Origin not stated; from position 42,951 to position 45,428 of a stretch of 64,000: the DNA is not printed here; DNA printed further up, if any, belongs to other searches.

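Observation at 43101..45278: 725-aa protein with an Hjc-like PD-(D/E)xK nuclease core and about 570 aa of unrecognised sequence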

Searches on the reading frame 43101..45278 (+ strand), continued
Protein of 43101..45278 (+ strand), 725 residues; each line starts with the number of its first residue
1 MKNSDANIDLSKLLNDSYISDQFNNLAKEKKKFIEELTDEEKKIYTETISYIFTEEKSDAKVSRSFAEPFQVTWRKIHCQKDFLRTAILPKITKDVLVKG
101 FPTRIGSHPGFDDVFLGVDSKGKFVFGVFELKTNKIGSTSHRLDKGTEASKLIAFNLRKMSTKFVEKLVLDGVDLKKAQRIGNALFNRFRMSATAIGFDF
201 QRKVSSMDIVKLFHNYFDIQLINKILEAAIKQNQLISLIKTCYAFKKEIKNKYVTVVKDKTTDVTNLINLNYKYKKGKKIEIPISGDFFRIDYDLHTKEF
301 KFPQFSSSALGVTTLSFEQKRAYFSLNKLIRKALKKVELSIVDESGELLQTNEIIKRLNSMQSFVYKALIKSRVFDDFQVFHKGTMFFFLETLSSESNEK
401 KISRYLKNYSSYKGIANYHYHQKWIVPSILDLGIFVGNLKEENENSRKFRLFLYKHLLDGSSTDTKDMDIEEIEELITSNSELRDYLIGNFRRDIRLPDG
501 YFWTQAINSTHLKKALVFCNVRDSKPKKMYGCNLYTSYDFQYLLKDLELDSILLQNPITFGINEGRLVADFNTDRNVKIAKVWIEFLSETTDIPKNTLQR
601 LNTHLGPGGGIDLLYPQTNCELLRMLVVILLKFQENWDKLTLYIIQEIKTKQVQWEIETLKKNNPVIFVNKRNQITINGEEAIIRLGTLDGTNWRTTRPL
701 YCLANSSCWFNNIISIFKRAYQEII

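Call 48: predict_structure(alignment_id=A3)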
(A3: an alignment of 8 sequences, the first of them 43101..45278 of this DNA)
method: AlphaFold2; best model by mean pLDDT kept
length: 725 residues; sequences in the alignment: 8
mean_pLDDT: 56.6   pTM: 0.38
mean pLDDT of the five models: 56.6, 55.5, 54.6, 54.5, 51.6
residues with pLDDT >= 90: 1; 70-90: 260; 50-70: 168; < 50: 296
segments of 3 or more residues with pLDDT < 50: 1-34, 45-173, 177-205, 259-262, 311-313, 386-443, 492-495, 506-508, 605-609, 615-618, 705-710, 718-725
pLDDT, mean of each block of 10 residues (from residue 1): 25 31 36 49 48 36 36 36 29 22 24 27 28 22 29 39 42 47 40 33 49 59 73 72 68 61 65 83 78 72 63 70 87 82 70 61 79 72 46 33 35 26 28 29 49 67 76 72 61 51 54 83 79 84 82 75 59 63 85 72 51 51 72 81 84 78 82 81 80 66 54 50 37
secondary structure, 60 per line:
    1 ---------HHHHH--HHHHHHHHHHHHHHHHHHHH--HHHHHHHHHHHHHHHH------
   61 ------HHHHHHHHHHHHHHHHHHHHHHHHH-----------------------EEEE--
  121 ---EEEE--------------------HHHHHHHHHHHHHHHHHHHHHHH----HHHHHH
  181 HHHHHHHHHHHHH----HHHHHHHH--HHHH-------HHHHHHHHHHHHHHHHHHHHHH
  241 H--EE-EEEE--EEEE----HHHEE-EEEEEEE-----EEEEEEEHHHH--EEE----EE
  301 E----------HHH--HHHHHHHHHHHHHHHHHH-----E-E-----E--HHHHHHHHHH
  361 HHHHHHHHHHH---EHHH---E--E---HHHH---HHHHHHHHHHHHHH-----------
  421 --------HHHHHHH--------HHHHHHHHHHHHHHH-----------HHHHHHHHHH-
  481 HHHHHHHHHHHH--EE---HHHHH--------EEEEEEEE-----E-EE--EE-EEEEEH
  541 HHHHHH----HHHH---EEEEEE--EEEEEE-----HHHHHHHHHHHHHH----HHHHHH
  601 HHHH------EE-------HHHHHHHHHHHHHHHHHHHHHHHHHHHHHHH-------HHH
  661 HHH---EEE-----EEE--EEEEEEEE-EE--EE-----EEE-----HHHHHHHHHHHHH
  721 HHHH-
elements in order (helices of 4 or more, strands of 3 or more residues): H10-14 H17-36 H39-54 H67-91 E115-118 E124-127 H148-170 H175-193 H198-205 H208-211 H219-241 E247-250 E253-256 E267-273 E279-285 H286-289 E292-294 E299-301 H317-334 H351-371 H389-392 H396-409 H429-435 H444-458 H470-479 H481-492 H500-504 E513-520 E535-539 H540-546 H551-554 E558-563 E566-571 H577-590 H595-604 H620-650 H658-663 E667-669 E675-677 E680-687 E700-702 H708-724
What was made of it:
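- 44592..45200 (+): Conserved C-terminal region, residues ~498-700, of unknown fold. Motifs: PDGxFW, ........, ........, VWIExL, GxGxDLL. Acidic positions D499, D/E570 and D612 are conserved across the family. AF2 pLDDT is 70-85 here (call 48).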

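Call 53: fold_search(model_id=the predicted structure, library=pdb)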
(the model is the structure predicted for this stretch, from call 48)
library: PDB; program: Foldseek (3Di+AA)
matches with E <= 10: 53; with E <= 0.001: 0
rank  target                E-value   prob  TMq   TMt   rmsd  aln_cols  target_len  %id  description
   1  7m2w_F                2.8e-01  0.04  0.08  0.09  34.7       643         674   11  Engineered disulfide cross-linked closed conformation of the Yeast gamma-TuRC(SS) (released 2021-05-12)
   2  8qv2_F                1.1e+00  0.02  0.07  0.08  33.7       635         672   11  Structure of the native y-Tubulin Ring Complex (yTuRC) capping microtubule minus ends at the spindle pole body (released 2024-04-24)
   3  9jrw_A                2.0e+00  0.04  0.07  0.17  17.5       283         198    9  Quroum Sensing Master Regulator, HapR in Vibrio mimicus (released 2025-10-01)
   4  3kz9_D                2.1e+00  0.04  0.07  0.18  17.8       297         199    8  Crystal structure of the master transcriptional regulator, SmcR, in Vibrio vulnificus provides insight into its DNA re (released 2010-03-16)
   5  6wah_D                2.3e+00  0.04  0.07  0.18  16.9       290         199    8  Crystal Structure of SmcR L139R from Vibrio vulnificus (released 2020-06-17)
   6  7qqz_B                2.6e+00  0.01  0.06  0.05  29.6       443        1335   11  SpCas9 bound to FANCF off-target7 DNA substrate (released 2022-10-26)
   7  7xn7_m                2.8e+00  0.01  0.06  0.04  34.1       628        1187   10  RNA polymerase II elongation complex containing Spt4/5, Elf1, Spt6, Spn1 and Paf1C (released 2022-09-07)
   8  7w9t_A                2.9e+00  0.01  0.08  0.05  31.0       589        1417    9  Cryo-EM structure of human Nav1.7(E406K) in complex with auxiliary beta subunits, huwentoxin-IV and saxitoxin (S6IV al (released 2022-05-25)
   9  7xyi                  3.2e+00  0.02  0.07  0.17  17.6       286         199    9  HapR Quadruple mutant Y76F, L97I, I141V, F171C (released 2023-02-22)
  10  1rrj_A                3.2e+00  0.01  0.06  0.07  24.4       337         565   10  Structural Mechanisms of Camptothecin Resistance by Mutations in Human Topoisomerase I (released 2004-07-06)
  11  7v2d_l                3.2e+00  0.01  0.06  0.07  25.7       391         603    9  Deactive state complex I from Q10 dataset (released 2022-03-02)
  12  7z4j_B                3.2e+00  0.01  0.06  0.04  28.8       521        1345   10  SpCas9 bound to 18-nucleotide complementary DNA substrate in the catalytic state (released 2022-08-31)
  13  8soi_A                3.4e+00  0.01  0.05  0.06  37.2       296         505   11  Structure of human ULK1 complex core (2:1:1 stoichiometry) (released 2023-06-21)
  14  9w7v_A                3.7e+00  0.01  0.06  0.04  28.7       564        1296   10  SuperFi Cas9 - 20nt sgRNA - DNA ternary complex Class D (released 2025-12-31)
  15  6o0y_A                3.7e+00  0.01  0.06  0.04  29.4       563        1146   10  Conformational states of Cas9-sgRNA-DNA ternary complex in the presence of magnesium (released 2019-07-10)
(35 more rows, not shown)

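Call 55: list_cluster_members(proteins=[P0003, P0004, P0005, P0006, P0007, P0008, P0002])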
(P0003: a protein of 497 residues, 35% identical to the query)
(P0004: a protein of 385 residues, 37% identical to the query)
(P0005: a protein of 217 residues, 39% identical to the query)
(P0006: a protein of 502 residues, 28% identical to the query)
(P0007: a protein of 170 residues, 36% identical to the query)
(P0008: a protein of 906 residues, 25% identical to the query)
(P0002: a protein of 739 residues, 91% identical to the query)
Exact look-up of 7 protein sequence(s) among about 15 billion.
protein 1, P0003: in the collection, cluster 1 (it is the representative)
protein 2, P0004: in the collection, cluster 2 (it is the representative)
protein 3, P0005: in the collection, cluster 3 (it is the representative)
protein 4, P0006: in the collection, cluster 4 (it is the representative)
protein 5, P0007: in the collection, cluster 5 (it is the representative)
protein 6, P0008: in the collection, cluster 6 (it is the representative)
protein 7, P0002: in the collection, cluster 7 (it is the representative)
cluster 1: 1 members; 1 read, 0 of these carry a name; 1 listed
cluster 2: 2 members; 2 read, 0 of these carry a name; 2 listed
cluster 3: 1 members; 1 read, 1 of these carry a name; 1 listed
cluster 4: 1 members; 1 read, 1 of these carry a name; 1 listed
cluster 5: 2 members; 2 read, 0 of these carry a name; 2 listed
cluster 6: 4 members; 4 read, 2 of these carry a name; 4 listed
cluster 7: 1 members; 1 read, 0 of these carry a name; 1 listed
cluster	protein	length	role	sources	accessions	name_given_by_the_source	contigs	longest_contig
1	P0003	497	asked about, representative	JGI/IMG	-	-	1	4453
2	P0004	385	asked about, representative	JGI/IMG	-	-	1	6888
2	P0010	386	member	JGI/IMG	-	-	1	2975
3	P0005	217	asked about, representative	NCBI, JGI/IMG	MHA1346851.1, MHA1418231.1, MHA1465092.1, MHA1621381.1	MAG: hypothetical protein ACTSVO_04490 [Candidatus Heimdallarchaeaceae archaeon]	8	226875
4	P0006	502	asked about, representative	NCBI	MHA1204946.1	MAG: hypothetical protein ACTSSL_08375, partial [Candidatus Heimdallarchaeaceae archaeon]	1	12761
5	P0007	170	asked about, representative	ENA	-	-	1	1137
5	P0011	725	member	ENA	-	-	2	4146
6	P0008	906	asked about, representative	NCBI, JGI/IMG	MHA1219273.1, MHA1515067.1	MAG: hypothetical protein ACTSO5_11445 [Candidatus Heimdallarchaeaceae archaeon]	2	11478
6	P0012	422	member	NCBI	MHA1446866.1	MAG: hypothetical protein ACTSSN_09260, partial [Candidatus Heimdallarchaeaceae archaeon]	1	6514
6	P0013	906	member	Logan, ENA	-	-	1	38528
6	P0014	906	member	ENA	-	-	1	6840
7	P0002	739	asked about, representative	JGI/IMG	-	-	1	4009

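Call 57: find_encoding_contigs(protein=P0011, flank=10000, max_places=4)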
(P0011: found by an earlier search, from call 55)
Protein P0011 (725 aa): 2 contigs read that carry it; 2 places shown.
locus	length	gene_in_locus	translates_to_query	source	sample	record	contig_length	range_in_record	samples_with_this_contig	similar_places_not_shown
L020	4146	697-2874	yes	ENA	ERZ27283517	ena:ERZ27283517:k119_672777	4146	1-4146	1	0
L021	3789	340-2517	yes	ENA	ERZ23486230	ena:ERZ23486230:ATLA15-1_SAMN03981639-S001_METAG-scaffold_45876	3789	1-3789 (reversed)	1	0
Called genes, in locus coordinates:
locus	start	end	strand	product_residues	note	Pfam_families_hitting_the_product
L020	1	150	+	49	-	?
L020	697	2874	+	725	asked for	-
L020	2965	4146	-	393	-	?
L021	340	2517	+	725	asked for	-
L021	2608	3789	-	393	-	?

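Call 58: find_encoding_contigs(protein=P0013, flank=10000, max_places=3)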
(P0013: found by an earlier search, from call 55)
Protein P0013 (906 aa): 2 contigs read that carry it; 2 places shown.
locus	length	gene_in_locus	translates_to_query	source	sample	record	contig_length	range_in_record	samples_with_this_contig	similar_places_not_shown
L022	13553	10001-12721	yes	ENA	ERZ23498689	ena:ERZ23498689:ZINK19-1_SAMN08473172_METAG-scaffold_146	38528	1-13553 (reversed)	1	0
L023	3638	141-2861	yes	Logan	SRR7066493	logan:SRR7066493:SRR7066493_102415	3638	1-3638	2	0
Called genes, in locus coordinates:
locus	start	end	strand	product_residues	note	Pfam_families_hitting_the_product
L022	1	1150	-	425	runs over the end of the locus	-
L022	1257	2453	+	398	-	PF01053:Cys_Met_Meta_PP, PF00155:Aminotran_1_2 (weak), PF00266:Aminotran_5 (faint)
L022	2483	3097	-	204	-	PF00352:TBP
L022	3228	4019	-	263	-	PF01048:PNP_UDP_1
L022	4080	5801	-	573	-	PF05626:DUF790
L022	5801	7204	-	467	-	PF00176:SNF2-rel_dom, PF00270:DEAD, PF04851:ResIII, PF18766:SWI2_SNF2 (weak), PF16203:ERCC3_RAD25_C, PF00271:Helicase_C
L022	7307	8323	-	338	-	-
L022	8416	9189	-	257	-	PF02146:SIR2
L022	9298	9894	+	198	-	PF05683:Fumerase_C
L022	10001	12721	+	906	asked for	-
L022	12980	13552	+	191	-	?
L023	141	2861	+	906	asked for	-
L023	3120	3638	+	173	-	?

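Call 83: search_protein_families(library=pfam, alignment_id=A10, max_evalue=10)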
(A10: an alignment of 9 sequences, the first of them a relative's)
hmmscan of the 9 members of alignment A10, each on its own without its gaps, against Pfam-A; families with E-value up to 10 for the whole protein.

A. member 1, P0001 (725 aa): 0 families

B. families by the number of members that match (of 9 scanned): 6 families
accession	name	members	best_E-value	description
PF03158.18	DUF249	1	0.0013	Multigene family 530 protein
PF24983.1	DUF7774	1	0.046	Domain of unknown function (DUF7774)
PF10437.14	Lip_prot_lig_C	1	0.051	Bacterial lipoate protein ligase C-terminus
PF23153.1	Aip3p_Bud6_N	1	0.16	Aip3p/Bud6 N-terminal domain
PF11467.13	LEDGF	1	0.23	Lens epithelium-derived growth factor (LEDGF)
PF20669.3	Exo70_N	1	3.1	Exocyst complex component Exo70 N-terminal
